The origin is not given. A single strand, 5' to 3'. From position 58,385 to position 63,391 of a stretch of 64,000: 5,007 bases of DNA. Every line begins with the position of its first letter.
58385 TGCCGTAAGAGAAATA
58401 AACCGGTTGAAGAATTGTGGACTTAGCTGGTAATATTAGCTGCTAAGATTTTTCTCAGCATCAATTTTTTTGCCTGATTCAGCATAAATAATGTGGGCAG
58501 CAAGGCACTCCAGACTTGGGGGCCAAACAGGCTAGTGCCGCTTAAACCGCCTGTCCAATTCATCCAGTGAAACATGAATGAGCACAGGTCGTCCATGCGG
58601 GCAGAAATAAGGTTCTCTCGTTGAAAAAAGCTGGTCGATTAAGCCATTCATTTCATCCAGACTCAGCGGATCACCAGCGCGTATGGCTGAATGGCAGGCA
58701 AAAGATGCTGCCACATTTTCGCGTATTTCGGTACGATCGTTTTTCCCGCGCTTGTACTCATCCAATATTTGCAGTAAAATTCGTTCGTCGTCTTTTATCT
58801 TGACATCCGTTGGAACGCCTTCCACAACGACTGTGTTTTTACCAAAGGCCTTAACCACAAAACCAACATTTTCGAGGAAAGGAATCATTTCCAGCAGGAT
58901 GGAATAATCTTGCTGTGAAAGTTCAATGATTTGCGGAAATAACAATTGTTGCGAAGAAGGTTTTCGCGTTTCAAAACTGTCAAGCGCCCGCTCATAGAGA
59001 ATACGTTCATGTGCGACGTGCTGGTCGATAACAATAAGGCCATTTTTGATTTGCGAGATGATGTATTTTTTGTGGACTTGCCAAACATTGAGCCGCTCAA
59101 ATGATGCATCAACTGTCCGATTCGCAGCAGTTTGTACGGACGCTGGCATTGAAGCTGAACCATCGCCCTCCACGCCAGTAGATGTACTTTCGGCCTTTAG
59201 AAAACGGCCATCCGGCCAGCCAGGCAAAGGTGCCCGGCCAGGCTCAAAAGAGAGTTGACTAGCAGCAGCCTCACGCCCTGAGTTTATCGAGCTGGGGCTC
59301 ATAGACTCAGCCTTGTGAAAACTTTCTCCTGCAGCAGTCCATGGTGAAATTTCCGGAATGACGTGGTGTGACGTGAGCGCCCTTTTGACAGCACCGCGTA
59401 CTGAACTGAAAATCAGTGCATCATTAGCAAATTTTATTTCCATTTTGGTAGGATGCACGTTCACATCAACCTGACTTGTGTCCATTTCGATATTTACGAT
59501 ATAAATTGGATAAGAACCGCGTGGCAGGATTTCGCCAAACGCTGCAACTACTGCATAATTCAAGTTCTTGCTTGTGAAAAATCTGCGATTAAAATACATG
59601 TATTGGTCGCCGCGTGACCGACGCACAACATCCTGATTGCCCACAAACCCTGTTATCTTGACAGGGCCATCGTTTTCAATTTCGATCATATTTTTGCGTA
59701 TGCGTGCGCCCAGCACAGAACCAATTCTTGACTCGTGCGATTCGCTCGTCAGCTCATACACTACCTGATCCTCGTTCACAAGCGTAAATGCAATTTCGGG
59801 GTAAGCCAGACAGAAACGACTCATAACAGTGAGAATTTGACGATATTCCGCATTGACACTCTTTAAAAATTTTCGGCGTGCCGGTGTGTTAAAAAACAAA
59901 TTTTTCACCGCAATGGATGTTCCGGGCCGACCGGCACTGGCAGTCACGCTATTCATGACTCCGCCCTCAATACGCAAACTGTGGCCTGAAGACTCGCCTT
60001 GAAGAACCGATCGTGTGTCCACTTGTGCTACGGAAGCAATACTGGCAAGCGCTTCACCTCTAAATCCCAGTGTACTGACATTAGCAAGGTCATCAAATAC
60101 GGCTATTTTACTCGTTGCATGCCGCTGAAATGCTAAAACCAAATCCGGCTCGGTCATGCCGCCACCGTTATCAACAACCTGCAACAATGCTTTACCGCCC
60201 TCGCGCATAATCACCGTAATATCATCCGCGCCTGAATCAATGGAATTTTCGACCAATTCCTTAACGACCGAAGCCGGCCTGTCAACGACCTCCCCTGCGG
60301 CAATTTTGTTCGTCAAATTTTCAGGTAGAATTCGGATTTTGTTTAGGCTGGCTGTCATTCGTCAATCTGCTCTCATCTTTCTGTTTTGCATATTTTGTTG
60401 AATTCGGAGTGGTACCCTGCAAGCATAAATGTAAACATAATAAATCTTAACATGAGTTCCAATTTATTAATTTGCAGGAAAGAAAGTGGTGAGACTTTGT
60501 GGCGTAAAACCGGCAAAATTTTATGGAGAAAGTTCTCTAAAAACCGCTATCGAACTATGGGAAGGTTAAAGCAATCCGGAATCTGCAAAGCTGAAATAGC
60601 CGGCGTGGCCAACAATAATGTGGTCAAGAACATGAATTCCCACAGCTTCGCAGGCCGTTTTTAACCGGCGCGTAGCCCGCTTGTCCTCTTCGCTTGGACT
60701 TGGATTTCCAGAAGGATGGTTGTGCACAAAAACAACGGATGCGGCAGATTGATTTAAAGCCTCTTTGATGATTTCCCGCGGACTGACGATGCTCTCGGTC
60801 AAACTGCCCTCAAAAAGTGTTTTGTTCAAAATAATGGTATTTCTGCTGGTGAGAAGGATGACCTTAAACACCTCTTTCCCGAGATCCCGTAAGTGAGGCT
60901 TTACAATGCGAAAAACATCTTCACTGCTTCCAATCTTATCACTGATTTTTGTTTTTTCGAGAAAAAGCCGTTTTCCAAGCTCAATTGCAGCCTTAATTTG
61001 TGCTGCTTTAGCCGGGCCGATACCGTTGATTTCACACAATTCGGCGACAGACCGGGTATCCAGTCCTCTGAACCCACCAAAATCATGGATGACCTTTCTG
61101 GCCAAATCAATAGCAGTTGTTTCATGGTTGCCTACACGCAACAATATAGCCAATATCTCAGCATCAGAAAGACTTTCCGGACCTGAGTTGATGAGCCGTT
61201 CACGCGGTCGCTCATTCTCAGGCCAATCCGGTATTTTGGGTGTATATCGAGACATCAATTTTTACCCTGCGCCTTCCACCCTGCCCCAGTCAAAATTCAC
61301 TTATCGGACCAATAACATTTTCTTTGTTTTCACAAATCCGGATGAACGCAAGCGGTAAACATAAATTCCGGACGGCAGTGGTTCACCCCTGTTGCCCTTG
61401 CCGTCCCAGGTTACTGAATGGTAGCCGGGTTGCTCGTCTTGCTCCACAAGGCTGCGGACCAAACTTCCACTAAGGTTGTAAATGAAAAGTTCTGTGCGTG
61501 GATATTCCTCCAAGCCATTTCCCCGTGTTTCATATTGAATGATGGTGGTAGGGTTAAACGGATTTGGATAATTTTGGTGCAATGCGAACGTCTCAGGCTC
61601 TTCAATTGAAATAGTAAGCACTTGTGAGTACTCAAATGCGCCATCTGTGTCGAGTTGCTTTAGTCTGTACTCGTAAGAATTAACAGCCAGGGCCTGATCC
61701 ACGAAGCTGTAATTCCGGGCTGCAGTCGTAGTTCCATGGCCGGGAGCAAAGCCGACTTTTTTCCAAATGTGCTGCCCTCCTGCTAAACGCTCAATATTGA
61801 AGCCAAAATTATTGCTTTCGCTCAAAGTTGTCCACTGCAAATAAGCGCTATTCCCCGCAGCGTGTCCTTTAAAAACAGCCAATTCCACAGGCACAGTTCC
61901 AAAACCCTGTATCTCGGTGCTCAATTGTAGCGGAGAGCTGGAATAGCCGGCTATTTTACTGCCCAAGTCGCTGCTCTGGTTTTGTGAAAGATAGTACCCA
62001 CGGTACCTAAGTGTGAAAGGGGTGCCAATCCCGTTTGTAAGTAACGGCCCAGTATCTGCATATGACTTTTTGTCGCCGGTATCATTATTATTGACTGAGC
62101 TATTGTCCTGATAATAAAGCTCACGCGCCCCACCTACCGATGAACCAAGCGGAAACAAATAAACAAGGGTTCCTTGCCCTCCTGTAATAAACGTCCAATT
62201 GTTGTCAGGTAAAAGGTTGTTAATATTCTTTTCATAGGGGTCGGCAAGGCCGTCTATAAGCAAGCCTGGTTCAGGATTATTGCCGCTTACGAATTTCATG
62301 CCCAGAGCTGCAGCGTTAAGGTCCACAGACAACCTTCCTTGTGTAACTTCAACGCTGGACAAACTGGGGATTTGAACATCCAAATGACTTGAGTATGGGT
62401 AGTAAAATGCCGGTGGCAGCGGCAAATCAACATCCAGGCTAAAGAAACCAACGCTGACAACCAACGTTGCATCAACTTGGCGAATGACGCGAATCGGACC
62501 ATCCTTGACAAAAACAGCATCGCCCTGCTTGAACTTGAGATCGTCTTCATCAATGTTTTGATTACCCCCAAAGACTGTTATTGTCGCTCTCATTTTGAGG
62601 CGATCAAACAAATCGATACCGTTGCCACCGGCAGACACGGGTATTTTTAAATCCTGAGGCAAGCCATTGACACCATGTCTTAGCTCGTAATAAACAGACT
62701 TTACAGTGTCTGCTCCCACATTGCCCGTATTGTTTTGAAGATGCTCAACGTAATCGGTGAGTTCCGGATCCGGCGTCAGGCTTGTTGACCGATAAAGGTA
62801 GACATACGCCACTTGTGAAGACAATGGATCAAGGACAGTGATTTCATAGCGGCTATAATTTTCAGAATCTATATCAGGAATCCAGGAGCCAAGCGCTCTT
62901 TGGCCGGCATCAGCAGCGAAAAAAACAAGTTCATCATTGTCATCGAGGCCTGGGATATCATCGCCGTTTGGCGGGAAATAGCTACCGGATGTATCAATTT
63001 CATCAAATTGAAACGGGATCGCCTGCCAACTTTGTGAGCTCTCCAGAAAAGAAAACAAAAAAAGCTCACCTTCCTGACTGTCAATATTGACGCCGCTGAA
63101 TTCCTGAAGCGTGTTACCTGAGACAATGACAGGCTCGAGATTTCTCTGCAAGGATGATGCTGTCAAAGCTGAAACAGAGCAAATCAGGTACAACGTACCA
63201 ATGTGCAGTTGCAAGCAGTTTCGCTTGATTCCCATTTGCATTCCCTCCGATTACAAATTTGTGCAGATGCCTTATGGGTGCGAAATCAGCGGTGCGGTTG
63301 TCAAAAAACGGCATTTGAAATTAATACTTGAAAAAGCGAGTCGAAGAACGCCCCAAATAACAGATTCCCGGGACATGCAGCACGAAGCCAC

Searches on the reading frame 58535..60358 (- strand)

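Call 41: search_protein_families(library=pfam, proteins=[window:58535-60358:-], max_evalue=0.0001)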
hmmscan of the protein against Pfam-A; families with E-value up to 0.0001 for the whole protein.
window:58535-60358:- (608 aa): 4 families
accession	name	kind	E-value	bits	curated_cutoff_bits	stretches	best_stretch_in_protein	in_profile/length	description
PF08676.16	MutL_C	-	2.1e-36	125.2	25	1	427-565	3-142/142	MutL C terminal dimerisation domain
PF01119.25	DNA_mis_repair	-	1.1e-31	109.3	26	1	213-328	2-118/119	DNA mismatch repair protein, C-terminal domain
PF13589.12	HATPase_c_3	-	8.1e-09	36.1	25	1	29-130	4-105/137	Histidine kinase-, DNA gyrase B-, and HSP90-like ATPase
PF02518.31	HATPase_c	-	2e-07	31.9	26.4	1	26-82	4-63/111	Histidine kinase-, DNA gyrase B-, and HSP90-like ATPase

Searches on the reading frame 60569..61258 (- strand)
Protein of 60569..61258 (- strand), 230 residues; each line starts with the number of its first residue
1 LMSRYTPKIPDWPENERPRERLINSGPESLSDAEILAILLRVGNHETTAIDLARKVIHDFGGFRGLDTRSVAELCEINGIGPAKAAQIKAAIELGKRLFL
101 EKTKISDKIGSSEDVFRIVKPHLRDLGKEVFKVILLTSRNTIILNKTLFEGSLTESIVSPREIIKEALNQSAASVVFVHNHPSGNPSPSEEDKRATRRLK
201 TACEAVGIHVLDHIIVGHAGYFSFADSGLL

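Call 41: search_protein_families(library=pfam, proteins=[window:60569-61258:-], max_evalue=0.0001)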
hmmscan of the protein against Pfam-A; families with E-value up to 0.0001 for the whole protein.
window:60569-61258:- (230 aa): 3 families
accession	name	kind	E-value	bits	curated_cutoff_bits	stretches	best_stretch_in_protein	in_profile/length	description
PF04002.20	RadC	-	4.9e-44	149.6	22.1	1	110-229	2-121/121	RadC-like JAB domain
PF20582.4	UPF0758_N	-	1.1e-29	102.7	27.1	1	9-86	1-77/77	UPF0758 N-terminal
PF14464.11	Prok-JAB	-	1.3e-05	25.5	25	1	122-199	12-93/114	Prokaryotic homologs of the JAB domain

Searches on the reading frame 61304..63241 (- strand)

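Call 41: search_protein_families(library=pfam, proteins=[window:61304-63241:-], max_evalue=0.0001)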
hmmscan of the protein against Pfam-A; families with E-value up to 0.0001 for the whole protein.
window:61304-63241:- (646 aa): 2 families
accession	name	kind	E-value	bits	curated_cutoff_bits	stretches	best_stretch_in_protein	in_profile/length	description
PF13860.13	FlgD_ig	-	6.7e-09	36.1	27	1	583-631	25-73/79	FlgD Ig-like domain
PF13585.12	CHU_C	-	5.1e-06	27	27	1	576-634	22-73/86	CHU_C Type IX secretion signal domain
